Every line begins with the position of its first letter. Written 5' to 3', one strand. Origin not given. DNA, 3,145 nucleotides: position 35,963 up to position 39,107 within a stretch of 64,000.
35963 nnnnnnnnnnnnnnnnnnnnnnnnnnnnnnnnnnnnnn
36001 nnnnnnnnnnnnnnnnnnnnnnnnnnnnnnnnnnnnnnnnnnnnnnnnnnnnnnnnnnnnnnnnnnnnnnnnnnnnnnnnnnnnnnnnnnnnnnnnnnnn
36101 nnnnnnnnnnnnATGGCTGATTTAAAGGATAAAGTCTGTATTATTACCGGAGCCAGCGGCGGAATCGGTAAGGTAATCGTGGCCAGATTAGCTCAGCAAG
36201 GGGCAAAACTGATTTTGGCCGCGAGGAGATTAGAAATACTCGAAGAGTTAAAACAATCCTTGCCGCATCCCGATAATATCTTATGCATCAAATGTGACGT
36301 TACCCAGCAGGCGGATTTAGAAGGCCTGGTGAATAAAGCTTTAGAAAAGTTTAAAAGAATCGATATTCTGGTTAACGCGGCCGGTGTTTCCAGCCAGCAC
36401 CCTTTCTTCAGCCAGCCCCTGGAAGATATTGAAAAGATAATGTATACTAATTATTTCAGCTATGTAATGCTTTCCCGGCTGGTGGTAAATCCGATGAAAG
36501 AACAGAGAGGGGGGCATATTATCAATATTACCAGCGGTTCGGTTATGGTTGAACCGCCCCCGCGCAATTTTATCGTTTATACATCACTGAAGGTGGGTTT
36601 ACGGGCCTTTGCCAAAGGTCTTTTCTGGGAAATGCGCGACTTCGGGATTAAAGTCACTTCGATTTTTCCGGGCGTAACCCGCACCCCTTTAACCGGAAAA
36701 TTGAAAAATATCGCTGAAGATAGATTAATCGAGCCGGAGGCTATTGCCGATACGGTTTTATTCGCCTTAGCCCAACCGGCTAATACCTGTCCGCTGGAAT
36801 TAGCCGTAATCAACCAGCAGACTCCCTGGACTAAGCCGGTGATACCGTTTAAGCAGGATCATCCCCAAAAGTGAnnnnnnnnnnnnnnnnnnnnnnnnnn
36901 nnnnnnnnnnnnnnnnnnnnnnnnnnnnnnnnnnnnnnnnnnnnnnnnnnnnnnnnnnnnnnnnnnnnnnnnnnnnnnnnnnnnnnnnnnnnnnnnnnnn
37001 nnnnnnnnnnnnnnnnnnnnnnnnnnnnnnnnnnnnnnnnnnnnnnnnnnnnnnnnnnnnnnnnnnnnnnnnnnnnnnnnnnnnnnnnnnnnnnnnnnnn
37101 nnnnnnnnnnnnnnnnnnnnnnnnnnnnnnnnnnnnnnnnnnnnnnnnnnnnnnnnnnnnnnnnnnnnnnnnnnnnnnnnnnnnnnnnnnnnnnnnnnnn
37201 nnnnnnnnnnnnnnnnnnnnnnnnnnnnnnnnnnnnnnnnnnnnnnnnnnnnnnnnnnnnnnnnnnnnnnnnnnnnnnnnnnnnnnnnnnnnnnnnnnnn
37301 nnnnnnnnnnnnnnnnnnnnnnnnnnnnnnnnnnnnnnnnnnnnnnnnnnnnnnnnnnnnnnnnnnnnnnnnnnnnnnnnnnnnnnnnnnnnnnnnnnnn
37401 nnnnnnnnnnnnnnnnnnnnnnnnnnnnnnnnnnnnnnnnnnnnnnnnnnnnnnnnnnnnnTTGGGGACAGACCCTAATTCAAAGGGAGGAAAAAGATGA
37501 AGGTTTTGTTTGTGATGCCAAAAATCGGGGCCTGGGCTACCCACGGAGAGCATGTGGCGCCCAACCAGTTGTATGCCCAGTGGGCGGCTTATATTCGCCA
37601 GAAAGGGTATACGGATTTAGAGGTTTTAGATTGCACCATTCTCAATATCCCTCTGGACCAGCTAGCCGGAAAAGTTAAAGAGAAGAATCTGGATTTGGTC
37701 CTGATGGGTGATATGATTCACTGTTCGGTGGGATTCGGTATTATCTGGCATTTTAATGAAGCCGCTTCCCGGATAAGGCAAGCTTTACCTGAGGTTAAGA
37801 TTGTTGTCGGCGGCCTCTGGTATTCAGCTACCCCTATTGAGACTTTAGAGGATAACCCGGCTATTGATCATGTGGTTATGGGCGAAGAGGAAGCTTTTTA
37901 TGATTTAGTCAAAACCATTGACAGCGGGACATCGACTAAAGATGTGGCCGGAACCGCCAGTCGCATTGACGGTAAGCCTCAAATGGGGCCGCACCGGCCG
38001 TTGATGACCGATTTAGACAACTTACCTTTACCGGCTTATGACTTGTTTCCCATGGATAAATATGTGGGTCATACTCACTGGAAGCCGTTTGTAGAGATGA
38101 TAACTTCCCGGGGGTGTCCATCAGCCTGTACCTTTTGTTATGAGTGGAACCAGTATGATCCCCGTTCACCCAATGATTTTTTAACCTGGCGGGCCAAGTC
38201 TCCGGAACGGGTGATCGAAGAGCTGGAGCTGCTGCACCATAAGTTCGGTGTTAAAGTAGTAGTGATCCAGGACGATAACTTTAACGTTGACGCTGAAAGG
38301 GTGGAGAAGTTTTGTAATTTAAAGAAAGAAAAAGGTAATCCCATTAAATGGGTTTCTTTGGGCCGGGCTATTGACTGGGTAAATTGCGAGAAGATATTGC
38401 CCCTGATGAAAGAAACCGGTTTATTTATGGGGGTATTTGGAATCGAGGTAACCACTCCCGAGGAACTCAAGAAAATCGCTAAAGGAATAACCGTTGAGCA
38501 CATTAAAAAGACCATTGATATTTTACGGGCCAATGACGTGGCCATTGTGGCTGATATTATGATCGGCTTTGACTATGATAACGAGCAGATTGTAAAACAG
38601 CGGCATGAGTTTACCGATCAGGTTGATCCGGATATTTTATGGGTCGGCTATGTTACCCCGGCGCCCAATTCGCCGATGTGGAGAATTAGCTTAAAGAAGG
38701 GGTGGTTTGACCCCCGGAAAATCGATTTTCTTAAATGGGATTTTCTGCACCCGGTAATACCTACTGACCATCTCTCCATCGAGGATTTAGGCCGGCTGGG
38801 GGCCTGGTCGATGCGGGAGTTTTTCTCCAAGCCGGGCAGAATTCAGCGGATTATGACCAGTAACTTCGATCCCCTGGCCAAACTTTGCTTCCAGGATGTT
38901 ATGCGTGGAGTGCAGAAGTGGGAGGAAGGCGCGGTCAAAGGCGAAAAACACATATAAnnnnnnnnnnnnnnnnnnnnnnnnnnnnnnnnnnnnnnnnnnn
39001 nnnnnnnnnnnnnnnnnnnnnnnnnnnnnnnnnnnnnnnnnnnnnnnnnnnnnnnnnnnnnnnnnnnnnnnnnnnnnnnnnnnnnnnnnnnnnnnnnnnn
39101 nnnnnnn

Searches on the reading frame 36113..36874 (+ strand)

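Call 24: search_protein_families(library=pfam, proteins=[window:36113-36874:+], max_evalue=0.01)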
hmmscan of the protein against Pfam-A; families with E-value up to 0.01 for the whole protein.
window:36113-36874:+ (253 aa): 9 families
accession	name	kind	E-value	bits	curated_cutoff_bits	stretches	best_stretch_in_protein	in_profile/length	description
PF00106.31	adh_short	-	2e-47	161.7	26.6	1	7-197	1-190/195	short chain dehydrogenase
PF13561.12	adh_short_C2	-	4.6e-35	121.7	27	1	13-217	1-215/236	Enoyl-(Acyl carrier protein) reductase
PF08659.16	KR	-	1.6e-13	51.4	22.6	1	9-120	3-119/180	KR domain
PF01370.27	Epimerase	-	5.7e-08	32.9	20.9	1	10-107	2-89/240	NAD dependent epimerase/dehydratase family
PF23441.1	SDR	-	2.6e-06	27.5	27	1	7-193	9-198/258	SDR-like rossmann domain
PF13460.12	NAD_binding_10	-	5.8e-06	26.7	27.2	1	13-168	1-126/184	NAD(P)H-binding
PF03435.24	Sacchrp_dh_NADP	-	1.2e-05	26.1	25.1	1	10-93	2-79/129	Saccharopine dehydrogenase NADP binding domain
PF01073.25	3Beta_HSD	-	0.0028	17.2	22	1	10-74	1-65/280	3-beta hydroxysteroid dehydrogenase/isomerase family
PF16363.11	GDP_Man_Dehyd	-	0.0031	17.4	27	1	10-104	1-97/332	GDP-mannose 4,6 dehydratase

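Call 35: search_protein_families(library=ncbifam, proteins=[window:36113-36874:+], max_evalue=0.001)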
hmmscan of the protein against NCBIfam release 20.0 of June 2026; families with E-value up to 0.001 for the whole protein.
window:36113-36874:+ (253 aa): 235 families (the best 25 are shown)
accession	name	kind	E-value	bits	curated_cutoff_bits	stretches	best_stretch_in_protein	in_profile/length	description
NF005559.1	PRK07231.1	subfamily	1.3e-40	139.5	215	1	4-220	2-230/249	glucose 1-dehydrogenase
NF004825.0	PRK06181.1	equivalog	2e-38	132.2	215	1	1-193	1-192/268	SDR family oxidoreductase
NF005878.0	PRK07825.1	subfamily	2.7e-38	131.9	287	1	2-225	5-223/278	short chain dehydrogenase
NF005672.0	PRK07454.1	equivalog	2.8e-37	128.2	234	1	6-229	6-231/241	SDR family oxidoreductase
NF005539.0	PRK07201.1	equivalog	3.2e-37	128.6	549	1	3-222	367-587/657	SDR family oxidoreductase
NF005594.0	PRK07326.1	equivalog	5.8e-37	127.5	271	1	3-232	3-229/237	SDR family oxidoreductase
NF006565.0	PRK09072.1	equivalog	4.1e-35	121.6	238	1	3-224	2-223/265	SDR family oxidoreductase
NF006070.0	PRK08213.1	subfamily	6.6e-35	120.9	279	1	3-206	9-216/259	gluconate 5-dehydrogenase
NF004521.0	PRK05866.1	equivalog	1.2e-34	119.8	368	1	2-212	36-248/294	SDR family oxidoreductase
NF004824.0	PRK06180.1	subfamily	5e-34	117.7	298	1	6-206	4-200/279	oxidoreductase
TIGR01830.1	3oxo_ACP_reduc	equivalog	5.3e-34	118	297.75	1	9-206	1-207/239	3-oxoacyl-[acyl-carrier-protein] reductase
NF006073.0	PRK08219.1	equivalog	8.7e-34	117.2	218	1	6-232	3-222/227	SDR family oxidoreductase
NF052558.1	MBtsdlDhBudC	equivalog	1e-33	116.9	270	1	5-202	2-206/250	meso-2,3-butanediol dehydrogenase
NF009466.0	PRK12826.1-2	subfamily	1.6e-33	116.2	222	1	6-223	3-230/248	3-oxoacyl-ACP reductase FabG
NF005806.0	PRK07666.1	equivalog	2.2e-33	115.5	286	1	1-219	2-221/239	3-ketoacyl-ACP reductase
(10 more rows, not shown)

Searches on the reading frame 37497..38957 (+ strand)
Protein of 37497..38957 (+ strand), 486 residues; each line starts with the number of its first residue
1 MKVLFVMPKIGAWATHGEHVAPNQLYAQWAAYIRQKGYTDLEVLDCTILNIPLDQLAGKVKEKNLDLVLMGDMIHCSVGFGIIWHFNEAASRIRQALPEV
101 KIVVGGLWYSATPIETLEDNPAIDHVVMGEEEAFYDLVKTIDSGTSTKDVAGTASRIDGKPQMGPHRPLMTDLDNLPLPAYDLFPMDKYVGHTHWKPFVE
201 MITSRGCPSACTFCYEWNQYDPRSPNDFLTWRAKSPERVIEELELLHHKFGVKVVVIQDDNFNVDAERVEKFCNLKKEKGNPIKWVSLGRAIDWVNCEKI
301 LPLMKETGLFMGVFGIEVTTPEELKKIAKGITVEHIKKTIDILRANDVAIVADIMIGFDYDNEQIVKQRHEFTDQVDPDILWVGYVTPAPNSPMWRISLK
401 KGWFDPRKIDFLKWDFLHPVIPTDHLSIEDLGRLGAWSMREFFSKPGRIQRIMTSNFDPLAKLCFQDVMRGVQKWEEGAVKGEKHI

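Call 4: search_protein_families(library=pfam, proteins=[window:37497-38957:+])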
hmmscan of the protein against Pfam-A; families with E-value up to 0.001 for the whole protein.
window:37497-38957:+ (486 aa): 2 families
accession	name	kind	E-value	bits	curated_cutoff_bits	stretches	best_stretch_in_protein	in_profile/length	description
PF04055.27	Radical_SAM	-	9e-21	75.2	29.5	1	201-367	1-160/166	Radical SAM superfamily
PF02310.24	B12-binding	-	8.1e-10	39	32.1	1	30-133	21-115/121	B12 binding domain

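Call 5: search_protein_families(library=ncbifam, proteins=[window:37497-38957:+])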
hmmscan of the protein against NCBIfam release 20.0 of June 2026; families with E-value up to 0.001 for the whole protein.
window:37497-38957:+ (486 aa): 18 families
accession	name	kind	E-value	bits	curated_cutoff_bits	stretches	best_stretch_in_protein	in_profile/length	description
TIGR02026.1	BchE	equivalog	3.2e-50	171.4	481.35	1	4-430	3-415/497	magnesium-protoporphyrin IX monomethyl ester anaerobic oxidative cyclase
TIGR03471.1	HpnJ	equivalog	1.2e-39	136.6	577.6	1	89-454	87-444/472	hopanoid biosynthesis associated radical SAM protein HpnJ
NF038361.1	rSAM_Sden_1168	equivalog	4.9e-30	104.6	575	1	2-402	64-477/560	Sden_1168 family B12-binding radical SAM P-methyltransferase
NF050148.1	rSAM_ApyD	equivalog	1.7e-29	102.7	750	1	83-362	88-352/645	RiPP biosynthesis radical SAM protein ApyD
TIGR04479.1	bcpD_PhpK_rSAM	subfamily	1.3e-27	96.4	600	1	85-395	126-428/504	PhpK family radical SAM P-methyltransferase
TIGR04367.1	HpnR_B12_rSAM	equivalog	2e-24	86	650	1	88-424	79-395/490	hopanoid C-3 methylase HpnR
TIGR04385.1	B12_rSAM_cofa1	equivalog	3.8e-24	85.7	450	1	29-376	26-364/438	B12 lower ligand biosynthesis radical SAM protein BzaD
TIGR03975.1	rSAM_ocin_1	subfamily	1.4e-21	76.6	281.85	1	90-261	148-320/606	RiPP maturation radical SAM C-methyltransferase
NF033712.0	B12_rSAM_KedN5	subfamily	1.2e-18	66.7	700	1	69-287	57-279/624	KedN5 family methylcobalamin-dependent radical SAM C-methyltransferase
TIGR04072.2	rSAM_ladder_B12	equivalog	3.8e-18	65.4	360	1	87-368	87-341/443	lipid biosynthesis B12-binding/radical SAM protein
NF033070.1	rSAM_AprD4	equivalog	2e-17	63.2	500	1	163-434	160-423/456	AprD4 family radical SAM diol-dehydratase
TIGR04014.1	B12_SAM_MJ_0865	equivalog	3.8e-14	52.3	360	1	100-399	69-359/434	methyl-coenzyme M reductase glutamine C-methyltransferase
TIGR04013.1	B12_SAM_MJ_1487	hypoth_equivalog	6e-13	48.4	251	1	88-214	58-167/382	TIGR04013 family B12-binding domain/radical SAM domain-containing protein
TIGR04190.1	B12_SAM_Ta0216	equivalog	3.3e-11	42.5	500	1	90-279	100-298/554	TIGR04190 family B12-binding domain/radical SAM domain protein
NF040542.1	rSAM_RCCLKC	equivalog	1.8e-10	40.6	450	1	33-351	23-325/423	arsinothricin biosynthesis radical SAM protein ArsL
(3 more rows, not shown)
